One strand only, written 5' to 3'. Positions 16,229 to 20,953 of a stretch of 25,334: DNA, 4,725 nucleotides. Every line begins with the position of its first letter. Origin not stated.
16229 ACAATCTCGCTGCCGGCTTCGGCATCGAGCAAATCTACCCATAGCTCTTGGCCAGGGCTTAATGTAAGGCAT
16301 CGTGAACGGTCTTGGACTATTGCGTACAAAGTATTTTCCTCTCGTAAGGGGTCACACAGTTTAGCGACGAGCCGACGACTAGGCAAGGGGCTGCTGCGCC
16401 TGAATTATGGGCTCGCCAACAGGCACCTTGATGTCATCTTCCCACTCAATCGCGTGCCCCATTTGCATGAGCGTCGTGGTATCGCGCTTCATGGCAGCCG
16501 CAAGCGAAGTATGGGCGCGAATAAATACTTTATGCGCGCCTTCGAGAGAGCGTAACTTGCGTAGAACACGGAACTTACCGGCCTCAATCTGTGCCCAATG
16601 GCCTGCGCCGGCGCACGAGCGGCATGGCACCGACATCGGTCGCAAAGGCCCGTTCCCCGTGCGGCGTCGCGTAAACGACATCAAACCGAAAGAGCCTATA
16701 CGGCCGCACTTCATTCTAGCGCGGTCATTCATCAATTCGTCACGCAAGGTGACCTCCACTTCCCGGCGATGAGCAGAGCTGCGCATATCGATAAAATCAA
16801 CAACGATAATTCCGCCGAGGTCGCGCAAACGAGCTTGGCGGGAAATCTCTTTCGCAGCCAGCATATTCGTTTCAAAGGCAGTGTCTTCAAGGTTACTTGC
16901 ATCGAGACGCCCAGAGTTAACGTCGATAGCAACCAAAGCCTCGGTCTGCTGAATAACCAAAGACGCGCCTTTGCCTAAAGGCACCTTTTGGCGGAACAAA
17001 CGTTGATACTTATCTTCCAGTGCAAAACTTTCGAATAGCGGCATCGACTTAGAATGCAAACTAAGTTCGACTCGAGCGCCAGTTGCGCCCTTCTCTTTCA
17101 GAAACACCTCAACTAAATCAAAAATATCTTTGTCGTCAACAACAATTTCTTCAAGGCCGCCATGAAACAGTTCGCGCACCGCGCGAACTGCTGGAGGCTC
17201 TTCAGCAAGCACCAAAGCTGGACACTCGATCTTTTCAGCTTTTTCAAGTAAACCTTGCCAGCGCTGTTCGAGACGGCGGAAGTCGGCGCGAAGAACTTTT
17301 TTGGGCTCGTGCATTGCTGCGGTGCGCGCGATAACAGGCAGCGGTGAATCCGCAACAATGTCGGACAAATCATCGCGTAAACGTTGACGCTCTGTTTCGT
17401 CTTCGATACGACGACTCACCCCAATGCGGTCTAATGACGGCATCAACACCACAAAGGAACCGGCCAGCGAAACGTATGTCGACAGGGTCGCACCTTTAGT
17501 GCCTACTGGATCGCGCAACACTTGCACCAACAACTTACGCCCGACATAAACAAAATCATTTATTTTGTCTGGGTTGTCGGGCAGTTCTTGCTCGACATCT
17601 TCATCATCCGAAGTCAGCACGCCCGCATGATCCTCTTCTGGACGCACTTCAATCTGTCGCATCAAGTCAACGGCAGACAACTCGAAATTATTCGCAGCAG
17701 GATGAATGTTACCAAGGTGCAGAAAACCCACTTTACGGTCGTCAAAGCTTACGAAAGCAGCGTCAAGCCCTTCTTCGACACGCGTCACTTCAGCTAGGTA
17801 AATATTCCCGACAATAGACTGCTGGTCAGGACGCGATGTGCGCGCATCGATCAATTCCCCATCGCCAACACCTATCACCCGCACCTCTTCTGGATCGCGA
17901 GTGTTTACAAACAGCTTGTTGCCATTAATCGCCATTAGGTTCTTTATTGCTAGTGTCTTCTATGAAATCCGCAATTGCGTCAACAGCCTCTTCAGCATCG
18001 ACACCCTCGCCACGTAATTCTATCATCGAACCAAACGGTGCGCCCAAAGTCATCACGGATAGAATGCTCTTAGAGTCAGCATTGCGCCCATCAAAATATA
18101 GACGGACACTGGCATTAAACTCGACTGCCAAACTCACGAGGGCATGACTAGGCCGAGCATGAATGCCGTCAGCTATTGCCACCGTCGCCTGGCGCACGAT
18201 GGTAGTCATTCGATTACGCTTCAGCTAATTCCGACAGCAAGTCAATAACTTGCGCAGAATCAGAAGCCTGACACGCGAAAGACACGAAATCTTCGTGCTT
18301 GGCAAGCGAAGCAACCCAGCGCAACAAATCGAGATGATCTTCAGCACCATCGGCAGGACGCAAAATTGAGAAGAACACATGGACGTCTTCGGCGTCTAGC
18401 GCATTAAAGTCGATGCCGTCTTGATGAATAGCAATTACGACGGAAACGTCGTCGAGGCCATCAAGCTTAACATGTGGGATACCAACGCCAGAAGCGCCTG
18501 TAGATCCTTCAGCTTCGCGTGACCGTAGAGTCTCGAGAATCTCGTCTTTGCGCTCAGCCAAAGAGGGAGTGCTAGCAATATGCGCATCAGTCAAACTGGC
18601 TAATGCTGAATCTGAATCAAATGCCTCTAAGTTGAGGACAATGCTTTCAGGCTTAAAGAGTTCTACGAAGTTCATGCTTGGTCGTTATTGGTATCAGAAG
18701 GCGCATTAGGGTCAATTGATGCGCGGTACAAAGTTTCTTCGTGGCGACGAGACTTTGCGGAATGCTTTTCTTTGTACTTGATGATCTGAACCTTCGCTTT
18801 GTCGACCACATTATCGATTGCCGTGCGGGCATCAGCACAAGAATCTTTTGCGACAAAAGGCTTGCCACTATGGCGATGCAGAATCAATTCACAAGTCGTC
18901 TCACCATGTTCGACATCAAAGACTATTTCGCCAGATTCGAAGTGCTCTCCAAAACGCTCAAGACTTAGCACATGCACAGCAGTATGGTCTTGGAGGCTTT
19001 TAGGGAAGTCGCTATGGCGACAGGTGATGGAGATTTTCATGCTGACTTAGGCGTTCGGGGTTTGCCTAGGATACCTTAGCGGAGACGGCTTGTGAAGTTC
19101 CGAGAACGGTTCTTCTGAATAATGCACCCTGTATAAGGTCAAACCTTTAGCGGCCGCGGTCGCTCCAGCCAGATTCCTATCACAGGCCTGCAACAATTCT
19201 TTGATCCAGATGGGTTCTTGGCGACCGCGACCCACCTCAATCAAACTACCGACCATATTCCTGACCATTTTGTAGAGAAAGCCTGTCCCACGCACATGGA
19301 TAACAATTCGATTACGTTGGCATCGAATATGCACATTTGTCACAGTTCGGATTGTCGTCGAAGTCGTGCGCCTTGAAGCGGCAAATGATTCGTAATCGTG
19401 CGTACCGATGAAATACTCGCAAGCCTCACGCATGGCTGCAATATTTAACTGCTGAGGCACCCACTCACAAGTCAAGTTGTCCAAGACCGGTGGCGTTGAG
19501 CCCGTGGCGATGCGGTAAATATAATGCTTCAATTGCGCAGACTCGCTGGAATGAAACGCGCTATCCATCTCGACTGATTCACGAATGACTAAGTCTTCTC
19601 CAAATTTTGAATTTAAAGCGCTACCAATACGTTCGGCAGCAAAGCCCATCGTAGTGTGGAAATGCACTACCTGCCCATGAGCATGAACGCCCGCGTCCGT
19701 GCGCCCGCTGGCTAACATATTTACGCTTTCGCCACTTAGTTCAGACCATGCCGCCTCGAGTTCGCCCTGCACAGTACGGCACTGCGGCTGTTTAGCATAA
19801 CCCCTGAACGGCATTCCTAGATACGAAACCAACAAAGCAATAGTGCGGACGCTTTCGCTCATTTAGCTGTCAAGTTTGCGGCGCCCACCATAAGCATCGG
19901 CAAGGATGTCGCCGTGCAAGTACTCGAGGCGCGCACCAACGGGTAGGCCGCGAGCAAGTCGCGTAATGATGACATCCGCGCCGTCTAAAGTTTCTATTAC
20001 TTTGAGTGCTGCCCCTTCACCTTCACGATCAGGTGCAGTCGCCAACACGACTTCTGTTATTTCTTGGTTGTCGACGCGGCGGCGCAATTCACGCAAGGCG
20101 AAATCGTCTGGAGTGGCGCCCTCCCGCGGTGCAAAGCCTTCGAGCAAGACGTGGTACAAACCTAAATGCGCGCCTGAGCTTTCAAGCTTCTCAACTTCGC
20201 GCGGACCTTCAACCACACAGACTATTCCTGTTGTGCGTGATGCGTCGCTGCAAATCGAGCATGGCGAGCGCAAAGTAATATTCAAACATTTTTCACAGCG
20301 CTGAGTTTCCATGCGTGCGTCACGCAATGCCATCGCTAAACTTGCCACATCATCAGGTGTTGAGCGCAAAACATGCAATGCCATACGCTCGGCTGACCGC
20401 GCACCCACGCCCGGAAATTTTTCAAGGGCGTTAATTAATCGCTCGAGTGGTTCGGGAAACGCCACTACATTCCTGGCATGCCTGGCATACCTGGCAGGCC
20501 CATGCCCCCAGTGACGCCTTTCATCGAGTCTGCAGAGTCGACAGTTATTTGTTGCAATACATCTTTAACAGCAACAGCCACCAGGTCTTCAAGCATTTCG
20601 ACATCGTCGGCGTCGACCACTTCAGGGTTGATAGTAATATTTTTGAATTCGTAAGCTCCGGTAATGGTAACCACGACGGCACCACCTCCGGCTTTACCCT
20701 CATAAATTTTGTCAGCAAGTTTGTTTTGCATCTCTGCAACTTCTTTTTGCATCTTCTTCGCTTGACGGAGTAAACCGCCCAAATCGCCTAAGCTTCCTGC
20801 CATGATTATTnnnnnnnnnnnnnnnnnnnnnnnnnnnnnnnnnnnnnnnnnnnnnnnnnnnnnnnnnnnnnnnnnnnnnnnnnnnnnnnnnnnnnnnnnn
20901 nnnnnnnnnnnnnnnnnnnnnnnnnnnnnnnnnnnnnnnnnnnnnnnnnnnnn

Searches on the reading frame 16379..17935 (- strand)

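Call 7: search_protein_families(library=pfam, proteins=[window:16379-17935:-], max_evalue=0.001)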
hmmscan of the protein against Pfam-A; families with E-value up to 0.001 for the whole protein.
window:16379-17935:- (518 aa): 1 family
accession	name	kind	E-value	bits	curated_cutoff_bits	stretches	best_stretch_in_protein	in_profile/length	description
PF10150.14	RNase_E_G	-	2.8e-82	276.6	25.5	1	156-426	1-270/270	Ribonuclease E/G family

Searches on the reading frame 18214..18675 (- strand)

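Call 7: search_protein_families(library=pfam, proteins=[window:18214-18675:-], max_evalue=0.001)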
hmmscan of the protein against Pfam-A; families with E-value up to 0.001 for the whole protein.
window:18214-18675:- (153 aa): 1 family
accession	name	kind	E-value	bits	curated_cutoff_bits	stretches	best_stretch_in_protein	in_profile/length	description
PF00359.27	PTS_EIIA_2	-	2.3e-21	76.7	27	1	5-149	1-143/144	Phosphoenolpyruvate-dependent sugar phosphotransferase system, EIIA 2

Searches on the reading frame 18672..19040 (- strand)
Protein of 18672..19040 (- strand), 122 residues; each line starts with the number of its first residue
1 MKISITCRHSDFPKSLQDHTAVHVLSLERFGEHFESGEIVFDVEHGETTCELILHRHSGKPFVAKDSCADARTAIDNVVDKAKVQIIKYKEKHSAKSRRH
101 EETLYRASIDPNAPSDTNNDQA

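Call 7: search_protein_families(library=pfam, proteins=[window:18672-19040:-], max_evalue=0.001)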
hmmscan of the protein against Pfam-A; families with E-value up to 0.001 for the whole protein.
window:18672-19040:- (122 aa): 1 family
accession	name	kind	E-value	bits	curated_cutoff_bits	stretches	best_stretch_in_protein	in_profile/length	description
PF02482.25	Ribosomal_S30AE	-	4.6e-13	50.1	23.7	1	3-93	1-87/88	Sigma 54 modulation protein / S30EA ribosomal protein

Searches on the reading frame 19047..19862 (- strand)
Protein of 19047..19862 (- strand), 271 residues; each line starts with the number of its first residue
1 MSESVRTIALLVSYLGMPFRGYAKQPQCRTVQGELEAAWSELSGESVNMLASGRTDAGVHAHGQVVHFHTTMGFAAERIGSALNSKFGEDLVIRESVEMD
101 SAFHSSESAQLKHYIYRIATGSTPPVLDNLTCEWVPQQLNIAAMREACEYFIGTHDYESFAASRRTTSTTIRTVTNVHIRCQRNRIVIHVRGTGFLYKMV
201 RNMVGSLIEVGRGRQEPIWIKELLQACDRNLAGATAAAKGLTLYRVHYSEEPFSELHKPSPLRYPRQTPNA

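Call 7: search_protein_families(library=pfam, proteins=[window:19047-19862:-], max_evalue=0.001)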
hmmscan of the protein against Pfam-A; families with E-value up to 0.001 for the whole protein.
window:19047-19862:- (271 aa): 1 family
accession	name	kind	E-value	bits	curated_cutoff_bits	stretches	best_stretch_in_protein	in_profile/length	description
PF01416.25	PseudoU_synth_1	-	1e-38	132.6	23.3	2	147-249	1-108/108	tRNA pseudouridine synthase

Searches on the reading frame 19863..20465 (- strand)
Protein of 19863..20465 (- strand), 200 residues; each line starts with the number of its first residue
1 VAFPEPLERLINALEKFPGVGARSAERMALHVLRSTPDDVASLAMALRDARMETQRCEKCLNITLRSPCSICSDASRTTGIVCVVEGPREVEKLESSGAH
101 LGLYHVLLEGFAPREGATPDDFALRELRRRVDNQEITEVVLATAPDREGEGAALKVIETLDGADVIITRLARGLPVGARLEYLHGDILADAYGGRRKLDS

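Call 7: search_protein_families(library=pfam, proteins=[window:19863-20465:-], max_evalue=0.001)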
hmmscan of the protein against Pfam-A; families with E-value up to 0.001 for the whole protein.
window:19863-20465:- (200 aa): 3 families
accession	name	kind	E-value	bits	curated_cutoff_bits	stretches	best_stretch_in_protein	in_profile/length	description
PF13662.12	Toprim_4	-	1.9e-16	60.5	25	1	81-171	2-85/85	Toprim domain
PF21176.3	RecR_HhH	-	1.6e-15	57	27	1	7-50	1-44/45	RecR, helix-hairpin-helix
PF01751.28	Toprim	-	2.9e-08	34.2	23.1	1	82-161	2-85/96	Toprim domain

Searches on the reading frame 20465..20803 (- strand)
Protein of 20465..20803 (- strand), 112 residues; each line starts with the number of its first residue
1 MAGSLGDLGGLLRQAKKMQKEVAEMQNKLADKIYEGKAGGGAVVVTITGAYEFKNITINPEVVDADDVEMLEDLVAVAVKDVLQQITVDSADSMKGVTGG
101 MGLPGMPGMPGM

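Call 16: search_protein_families(library=pfam, proteins=[window:20465-20803:-], max_evalue=0.01)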
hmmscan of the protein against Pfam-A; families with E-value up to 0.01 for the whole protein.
window:20465-20803:- (112 aa): 1 family
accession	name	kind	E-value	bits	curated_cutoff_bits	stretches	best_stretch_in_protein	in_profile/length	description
PF02575.21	YbaB_DNA_bd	-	1.8e-28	99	25.5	1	13-101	2-90/91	YbaB/EbfC DNA-binding family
